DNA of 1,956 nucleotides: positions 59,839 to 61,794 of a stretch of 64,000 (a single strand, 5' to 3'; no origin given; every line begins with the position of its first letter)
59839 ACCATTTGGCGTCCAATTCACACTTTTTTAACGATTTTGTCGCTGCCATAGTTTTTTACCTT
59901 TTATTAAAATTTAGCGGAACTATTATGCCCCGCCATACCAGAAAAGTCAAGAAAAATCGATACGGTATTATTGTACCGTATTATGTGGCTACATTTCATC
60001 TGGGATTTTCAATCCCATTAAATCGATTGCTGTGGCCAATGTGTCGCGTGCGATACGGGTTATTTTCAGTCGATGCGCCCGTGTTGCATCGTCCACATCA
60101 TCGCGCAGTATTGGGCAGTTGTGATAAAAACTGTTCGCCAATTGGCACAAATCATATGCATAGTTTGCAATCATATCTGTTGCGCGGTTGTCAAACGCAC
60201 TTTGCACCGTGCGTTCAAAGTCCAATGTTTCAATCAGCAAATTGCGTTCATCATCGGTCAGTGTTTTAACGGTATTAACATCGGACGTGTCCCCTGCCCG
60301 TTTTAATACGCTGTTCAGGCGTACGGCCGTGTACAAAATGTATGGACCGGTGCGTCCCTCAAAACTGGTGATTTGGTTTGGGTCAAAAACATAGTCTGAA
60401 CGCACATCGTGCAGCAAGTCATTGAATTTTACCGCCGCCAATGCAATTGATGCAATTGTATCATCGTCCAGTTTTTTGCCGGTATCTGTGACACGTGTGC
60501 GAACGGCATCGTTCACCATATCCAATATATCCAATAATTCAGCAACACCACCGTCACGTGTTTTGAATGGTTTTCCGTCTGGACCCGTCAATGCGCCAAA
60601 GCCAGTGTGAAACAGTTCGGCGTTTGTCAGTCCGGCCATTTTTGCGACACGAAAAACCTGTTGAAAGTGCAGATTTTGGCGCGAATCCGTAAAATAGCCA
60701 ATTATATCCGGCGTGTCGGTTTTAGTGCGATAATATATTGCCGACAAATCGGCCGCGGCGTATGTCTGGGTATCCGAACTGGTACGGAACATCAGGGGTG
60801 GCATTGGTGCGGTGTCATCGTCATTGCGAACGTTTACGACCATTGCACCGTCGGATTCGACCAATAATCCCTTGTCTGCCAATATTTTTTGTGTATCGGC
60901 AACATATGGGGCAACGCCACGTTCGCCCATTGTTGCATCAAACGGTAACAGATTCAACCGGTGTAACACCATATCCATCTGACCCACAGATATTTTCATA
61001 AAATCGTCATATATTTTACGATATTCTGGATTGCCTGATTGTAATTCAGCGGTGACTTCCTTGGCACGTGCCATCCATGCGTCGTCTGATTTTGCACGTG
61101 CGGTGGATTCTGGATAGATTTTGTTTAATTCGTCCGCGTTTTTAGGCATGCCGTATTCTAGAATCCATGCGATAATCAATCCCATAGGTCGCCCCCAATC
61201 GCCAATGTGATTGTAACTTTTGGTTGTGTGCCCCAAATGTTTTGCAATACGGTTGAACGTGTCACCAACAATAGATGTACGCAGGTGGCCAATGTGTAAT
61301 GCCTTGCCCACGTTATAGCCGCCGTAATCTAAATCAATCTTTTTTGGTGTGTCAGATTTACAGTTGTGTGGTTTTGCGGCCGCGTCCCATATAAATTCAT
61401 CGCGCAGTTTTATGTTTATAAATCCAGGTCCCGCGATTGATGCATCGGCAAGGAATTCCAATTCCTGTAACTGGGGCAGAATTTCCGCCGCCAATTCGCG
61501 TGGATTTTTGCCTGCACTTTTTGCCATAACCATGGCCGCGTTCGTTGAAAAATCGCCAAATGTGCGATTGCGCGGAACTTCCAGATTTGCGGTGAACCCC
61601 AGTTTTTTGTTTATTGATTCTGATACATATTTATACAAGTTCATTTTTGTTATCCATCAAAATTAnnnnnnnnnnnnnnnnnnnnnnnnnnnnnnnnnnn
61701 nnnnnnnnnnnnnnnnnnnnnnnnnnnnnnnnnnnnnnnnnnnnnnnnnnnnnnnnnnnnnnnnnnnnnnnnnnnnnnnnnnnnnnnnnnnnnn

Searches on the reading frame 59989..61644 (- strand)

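Call 63: search_protein_families(library=pfam, proteins=[window:59989-61644:-], max_evalue=0.00001)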
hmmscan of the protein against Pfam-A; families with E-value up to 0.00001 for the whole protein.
window:59989-61644:- (551 aa): 3 families
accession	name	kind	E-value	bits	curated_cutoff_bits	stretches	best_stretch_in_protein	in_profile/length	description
PF00750.26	tRNA-synt_1d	-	2.2e-63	214.8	23.3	1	95-421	14-348/349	tRNA synthetases class I (R), catalytic domain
PF05746.21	DALR_1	-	4.1e-25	88.6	22.3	1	436-551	1-117/117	DALR anticodon binding domain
PF03485.21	Arg_tRNA_synt_N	-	1.4e-19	70.9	21.5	1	7-80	7-85/85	Arginyl tRNA synthetase N terminal domain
